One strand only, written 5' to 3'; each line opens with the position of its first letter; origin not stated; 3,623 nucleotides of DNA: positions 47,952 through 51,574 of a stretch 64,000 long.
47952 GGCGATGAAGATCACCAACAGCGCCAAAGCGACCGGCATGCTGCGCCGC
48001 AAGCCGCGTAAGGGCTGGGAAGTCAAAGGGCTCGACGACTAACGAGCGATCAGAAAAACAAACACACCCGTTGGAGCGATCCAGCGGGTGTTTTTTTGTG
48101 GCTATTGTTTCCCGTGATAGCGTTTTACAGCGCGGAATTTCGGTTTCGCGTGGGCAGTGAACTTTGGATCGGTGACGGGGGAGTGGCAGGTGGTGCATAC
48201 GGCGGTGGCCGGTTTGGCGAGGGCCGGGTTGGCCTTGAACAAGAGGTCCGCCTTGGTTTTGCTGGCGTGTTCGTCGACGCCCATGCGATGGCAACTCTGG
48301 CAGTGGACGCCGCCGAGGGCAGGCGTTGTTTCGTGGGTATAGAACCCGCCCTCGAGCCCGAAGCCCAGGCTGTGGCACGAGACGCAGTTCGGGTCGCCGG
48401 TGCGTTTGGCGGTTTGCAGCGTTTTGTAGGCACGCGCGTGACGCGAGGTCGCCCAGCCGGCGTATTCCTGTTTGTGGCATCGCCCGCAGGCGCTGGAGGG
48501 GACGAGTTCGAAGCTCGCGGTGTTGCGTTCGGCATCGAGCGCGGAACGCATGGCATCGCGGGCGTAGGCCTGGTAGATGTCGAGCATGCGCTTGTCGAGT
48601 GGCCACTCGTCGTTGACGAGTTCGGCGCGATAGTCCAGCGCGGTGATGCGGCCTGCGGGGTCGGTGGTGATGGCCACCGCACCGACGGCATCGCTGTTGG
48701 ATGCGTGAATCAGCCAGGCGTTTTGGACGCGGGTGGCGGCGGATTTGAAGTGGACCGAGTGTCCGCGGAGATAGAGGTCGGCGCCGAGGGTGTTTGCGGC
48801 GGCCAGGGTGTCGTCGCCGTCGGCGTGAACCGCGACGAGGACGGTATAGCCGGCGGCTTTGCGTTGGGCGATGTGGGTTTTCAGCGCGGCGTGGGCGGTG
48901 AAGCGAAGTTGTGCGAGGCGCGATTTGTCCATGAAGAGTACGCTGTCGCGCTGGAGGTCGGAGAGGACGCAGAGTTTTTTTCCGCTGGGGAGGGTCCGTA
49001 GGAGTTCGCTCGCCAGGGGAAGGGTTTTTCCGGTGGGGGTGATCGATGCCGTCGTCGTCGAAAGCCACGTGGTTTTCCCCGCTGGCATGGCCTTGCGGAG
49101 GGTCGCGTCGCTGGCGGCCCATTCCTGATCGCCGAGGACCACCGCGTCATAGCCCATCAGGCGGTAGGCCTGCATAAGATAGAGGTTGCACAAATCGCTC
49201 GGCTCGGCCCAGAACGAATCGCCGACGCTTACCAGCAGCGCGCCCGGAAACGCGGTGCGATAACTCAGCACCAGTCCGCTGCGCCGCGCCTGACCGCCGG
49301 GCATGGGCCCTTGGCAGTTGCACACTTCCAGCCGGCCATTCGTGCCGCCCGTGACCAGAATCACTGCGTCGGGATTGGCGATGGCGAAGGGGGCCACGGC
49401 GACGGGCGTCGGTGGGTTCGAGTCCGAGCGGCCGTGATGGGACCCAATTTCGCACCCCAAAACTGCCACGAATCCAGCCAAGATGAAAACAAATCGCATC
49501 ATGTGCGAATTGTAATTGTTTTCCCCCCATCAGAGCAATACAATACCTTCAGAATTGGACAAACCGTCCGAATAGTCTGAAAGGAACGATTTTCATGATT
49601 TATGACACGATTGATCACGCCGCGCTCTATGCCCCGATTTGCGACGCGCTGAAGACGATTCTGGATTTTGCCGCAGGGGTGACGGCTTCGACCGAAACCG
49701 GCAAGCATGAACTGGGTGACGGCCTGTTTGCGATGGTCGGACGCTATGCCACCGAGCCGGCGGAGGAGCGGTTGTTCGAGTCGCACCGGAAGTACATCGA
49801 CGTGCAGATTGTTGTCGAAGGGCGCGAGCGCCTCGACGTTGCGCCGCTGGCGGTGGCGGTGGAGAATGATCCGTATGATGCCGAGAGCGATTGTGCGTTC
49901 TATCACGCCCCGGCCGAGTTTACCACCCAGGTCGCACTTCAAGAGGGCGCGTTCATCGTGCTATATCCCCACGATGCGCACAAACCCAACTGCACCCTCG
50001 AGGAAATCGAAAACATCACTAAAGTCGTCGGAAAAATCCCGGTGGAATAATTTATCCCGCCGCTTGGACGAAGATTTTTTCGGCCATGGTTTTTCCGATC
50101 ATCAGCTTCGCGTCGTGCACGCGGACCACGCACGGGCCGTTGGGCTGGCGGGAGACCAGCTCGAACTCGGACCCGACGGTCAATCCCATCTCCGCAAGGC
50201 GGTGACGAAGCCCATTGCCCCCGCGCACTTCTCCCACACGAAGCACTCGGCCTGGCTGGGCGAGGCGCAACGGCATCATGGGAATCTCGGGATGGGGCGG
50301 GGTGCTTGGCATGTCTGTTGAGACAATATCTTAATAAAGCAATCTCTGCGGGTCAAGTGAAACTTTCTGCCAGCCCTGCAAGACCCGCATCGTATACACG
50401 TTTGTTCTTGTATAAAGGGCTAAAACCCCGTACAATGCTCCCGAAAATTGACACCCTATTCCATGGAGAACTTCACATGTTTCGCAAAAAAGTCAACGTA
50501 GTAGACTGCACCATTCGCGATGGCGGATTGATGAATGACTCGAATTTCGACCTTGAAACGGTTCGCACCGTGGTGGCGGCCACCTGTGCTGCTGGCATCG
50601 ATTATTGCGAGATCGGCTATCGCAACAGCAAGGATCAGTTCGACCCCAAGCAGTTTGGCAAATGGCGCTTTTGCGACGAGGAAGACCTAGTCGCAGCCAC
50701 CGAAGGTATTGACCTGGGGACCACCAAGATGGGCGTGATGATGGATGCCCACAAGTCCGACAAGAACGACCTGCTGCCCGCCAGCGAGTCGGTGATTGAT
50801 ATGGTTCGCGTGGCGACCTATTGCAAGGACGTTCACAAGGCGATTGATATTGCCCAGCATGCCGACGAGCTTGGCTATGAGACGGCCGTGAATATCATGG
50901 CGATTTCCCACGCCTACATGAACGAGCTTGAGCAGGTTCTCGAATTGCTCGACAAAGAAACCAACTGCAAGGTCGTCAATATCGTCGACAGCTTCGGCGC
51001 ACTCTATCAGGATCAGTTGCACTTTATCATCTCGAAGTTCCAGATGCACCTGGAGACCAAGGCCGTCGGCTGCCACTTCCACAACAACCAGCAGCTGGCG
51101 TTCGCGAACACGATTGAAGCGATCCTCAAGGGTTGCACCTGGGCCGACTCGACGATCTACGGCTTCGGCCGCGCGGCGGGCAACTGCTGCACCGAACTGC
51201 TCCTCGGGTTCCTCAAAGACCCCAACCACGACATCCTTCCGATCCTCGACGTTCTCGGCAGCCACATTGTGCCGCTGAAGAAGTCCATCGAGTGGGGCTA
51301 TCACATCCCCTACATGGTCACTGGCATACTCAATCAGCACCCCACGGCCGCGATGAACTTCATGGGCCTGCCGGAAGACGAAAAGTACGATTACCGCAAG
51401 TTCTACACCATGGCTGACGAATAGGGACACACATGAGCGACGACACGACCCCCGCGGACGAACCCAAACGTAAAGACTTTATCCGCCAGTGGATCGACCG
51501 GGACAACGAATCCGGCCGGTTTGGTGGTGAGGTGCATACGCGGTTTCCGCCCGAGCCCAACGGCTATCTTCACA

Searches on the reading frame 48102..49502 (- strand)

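Call 72: search_protein_families(library=pfam, proteins=[window:48102-49502:-], max_evalue=0.0001)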
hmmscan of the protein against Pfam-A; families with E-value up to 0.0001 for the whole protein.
window:48102-49502:- (466 aa): 6 families
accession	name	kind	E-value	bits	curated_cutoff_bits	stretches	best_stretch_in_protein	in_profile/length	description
PF13435.11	Cytochrome_C554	-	3.3e-14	54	20.8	1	338-405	1-83/84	Cytochrome c554 and c-prime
PF22113.1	Mtrc-MtrF_II-IV_dom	-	9.9e-09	35.4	30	0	328-380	112-166/176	Outer membrane cytochrome MtrC/MtrF-like, domains II/IV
PF03264.19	Cytochrom_NNT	-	7.6e-07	29.5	24.1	1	318-378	108-165/174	NapC/NirT cytochrome c family, N-terminal region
PF09699.15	Paired_CXXCH_1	-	5.1e-06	26.5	20.6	0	397-442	6-38/41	Doubled CXXCH motif (Paired_CXXCH_1)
PF14522.11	Cytochrome_C7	-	7.9e-06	26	24.8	0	336-377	13-66/67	Cytochrome c7 and related cytochrome c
PF14537.11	Cytochrom_c3_2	-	6.6e-05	23.7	25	0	399-441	27-65/79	Cytochrome c3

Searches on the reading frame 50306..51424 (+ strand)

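Call 72: search_protein_families(library=pfam, proteins=[window:50306-51424:+], max_evalue=0.0001)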
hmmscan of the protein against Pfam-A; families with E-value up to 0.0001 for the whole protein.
window:50306-51424:+ (372 aa): 1 family
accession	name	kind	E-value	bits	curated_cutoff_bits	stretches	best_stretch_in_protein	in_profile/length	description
PF00682.25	HMGL-like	-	4.2e-24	85.8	29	1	63-300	2-236/260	HMGL-like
